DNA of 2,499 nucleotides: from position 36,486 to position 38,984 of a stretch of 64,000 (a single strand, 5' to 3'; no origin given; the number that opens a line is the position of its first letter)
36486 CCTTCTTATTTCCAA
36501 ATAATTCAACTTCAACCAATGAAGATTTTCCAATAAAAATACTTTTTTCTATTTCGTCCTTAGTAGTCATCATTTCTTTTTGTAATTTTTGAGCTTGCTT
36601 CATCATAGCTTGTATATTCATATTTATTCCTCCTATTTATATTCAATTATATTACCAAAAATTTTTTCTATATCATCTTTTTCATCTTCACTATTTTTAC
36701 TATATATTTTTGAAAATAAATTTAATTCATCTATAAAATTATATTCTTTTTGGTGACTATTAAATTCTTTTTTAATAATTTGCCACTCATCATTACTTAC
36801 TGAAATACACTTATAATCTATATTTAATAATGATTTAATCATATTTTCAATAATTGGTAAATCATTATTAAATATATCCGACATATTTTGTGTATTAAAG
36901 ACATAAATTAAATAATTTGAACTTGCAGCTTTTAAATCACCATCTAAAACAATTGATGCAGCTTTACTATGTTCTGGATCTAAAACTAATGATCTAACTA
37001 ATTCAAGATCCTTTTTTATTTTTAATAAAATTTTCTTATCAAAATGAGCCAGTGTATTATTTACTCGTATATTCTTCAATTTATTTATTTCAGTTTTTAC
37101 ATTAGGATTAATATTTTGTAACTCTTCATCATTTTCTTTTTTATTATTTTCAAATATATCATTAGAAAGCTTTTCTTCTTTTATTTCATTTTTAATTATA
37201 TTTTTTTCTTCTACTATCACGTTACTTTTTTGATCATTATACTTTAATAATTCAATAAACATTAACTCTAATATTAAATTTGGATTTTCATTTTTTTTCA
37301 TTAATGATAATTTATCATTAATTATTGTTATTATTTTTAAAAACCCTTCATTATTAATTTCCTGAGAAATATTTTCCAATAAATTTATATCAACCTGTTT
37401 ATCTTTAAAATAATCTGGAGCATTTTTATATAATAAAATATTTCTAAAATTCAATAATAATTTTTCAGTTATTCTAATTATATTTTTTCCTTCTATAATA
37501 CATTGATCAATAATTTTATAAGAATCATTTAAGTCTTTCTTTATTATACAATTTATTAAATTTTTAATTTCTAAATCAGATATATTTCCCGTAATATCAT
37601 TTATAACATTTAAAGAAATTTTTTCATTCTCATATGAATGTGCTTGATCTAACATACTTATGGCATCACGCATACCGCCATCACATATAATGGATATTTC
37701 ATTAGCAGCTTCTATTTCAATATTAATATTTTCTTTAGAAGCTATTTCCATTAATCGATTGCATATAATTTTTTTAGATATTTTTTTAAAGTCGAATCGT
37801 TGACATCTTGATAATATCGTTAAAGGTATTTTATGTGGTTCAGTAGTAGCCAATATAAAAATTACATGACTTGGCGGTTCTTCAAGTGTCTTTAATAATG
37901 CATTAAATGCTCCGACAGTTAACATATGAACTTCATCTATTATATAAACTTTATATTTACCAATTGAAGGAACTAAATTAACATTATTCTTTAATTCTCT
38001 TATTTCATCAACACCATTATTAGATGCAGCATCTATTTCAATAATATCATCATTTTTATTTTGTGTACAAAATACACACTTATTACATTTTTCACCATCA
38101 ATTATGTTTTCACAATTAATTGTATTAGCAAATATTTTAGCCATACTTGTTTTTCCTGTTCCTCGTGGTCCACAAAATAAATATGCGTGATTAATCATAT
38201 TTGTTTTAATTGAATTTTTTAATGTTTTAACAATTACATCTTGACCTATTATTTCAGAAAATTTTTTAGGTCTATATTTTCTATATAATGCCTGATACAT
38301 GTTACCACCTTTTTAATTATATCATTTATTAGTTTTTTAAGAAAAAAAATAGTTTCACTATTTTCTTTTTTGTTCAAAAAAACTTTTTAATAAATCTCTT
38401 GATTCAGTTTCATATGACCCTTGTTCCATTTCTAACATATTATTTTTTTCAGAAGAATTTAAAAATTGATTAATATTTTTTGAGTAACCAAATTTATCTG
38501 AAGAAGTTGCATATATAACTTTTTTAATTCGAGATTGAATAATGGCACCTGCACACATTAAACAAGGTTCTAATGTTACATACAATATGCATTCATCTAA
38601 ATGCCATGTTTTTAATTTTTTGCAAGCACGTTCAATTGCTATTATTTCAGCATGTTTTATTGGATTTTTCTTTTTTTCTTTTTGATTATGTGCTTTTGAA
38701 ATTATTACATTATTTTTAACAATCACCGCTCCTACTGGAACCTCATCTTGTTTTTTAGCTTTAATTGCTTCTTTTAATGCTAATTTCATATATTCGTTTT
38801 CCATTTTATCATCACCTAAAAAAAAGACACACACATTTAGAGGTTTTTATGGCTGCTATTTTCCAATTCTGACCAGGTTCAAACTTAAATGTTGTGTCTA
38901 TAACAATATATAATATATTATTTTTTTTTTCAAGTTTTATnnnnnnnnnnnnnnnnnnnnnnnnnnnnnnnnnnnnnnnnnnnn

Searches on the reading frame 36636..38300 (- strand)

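Call 20: search_protein_families(library=ncbifam, proteins=[window:36636-38300:-], max_evalue=0.00001)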
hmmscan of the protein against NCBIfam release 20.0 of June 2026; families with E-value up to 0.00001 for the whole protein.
window:36636-38300:- (555 aa): 73 families (the best 25 are shown)
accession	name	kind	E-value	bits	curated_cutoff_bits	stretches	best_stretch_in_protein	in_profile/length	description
NF004046.1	PRK05563.1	equivalog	4.1e-160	534.4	400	1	1-522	1-542/567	DNA polymerase III subunit gamma/tau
TIGR02397.1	dnaX_nterm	equivalog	3.4e-130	434.4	250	1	2-351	1-354/355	DNA polymerase III subunit gamma/tau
NF011510.0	PRK14948.1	equivalog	2.1e-113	380.3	593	1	2-505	5-519/640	DNA polymerase III subunit gamma/tau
NF011512.0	PRK14950.1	equivalog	1.6e-112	377.6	593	1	2-377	3-383/585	DNA polymerase III subunits gamma and tau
NF011526.0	PRK14965.1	equivalog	4.2e-110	369.2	670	1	2-355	3-362/578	DNA polymerase III subunits gamma and tau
NF011514.0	PRK14953.1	equivalog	7.1e-109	364.9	536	1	1-434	2-429/488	DNA polymerase III subunits gamma and tau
NF005942.0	PRK07994.1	equivalog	1.8e-104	351.1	613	1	2-390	3-394/655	DNA polymerase III subunit gamma/tau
NF011531.0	PRK14971.1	equivalog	1e-103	348.2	685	1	7-395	9-404/614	DNA polymerase III subunit gamma/tau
NF004962.0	PRK06305.1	equivalog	6.9e-103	345.3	559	1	2-423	4-411/465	DNA polymerase III subunits gamma and tau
NF004549.0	PRK05896.1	equivalog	2.7e-102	343.5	578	1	3-526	4-440/642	DNA polymerase III subunits gamma and tau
NF011523.0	PRK14962.1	equivalog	2.8e-101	339.6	576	1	3-409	2-387/474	DNA polymerase III subunits gamma and tau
NF006585.0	PRK09111.1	equivalog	1.6e-94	317.7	604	1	2-303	27-336/616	DNA polymerase III subunit gamma/tau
NF005173.0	PRK06647.1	equivalog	4.5e-92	309.7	623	1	5-546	6-551/568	DNA polymerase III subunits gamma and tau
NF006280.0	PRK08451.1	equivalog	1.2e-90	304.8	572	1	3-419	2-374/535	DNA polymerase III subunit gamma/tau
NF011511.0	PRK14949.1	equivalog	2.3e-83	281.2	1016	1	2-273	3-277/984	DNA polymerase III subunits gamma and tau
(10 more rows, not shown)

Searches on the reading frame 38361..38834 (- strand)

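Call 20: search_protein_families(library=ncbifam, proteins=[window:38361-38834:-], max_evalue=0.00001)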
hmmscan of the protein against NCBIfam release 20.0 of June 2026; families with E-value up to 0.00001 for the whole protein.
window:38361-38834:- (158 aa): 5 families
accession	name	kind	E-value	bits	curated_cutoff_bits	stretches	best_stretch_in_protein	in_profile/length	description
NF008113.2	PRK10860.1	equivalog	2.5e-38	131.5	150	1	11-158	5-153/165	tRNA adenosine(34) deaminase TadA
TIGR00326.1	eubact_ribD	equivalog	1e-14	54.5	156.35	1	16-155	1-135/343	bifunctional diaminohydroxyphosphoribosylaminopyrimidine deaminase/5-amino-6-(5-phosphoribosylamino)uracil reductase RibD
TIGR02571.1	ComEB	equivalog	6.5e-09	35.9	219.45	1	61-120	69-126/151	ComE operon protein 2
NF041025.1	antiphage_deaminase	equivalog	4.2e-07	29.2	400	1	59-132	337-409/437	anti-phage dCTP deaminase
NF008052.0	PRK10786.1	equivalog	8.9e-06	24.6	500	1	13-109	4-99/367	bifunctional diaminohydroxyphosphoribosylaminopyrimidine deaminase/5-amino-6-(5-phosphoribosylamino)uracil reductase RibD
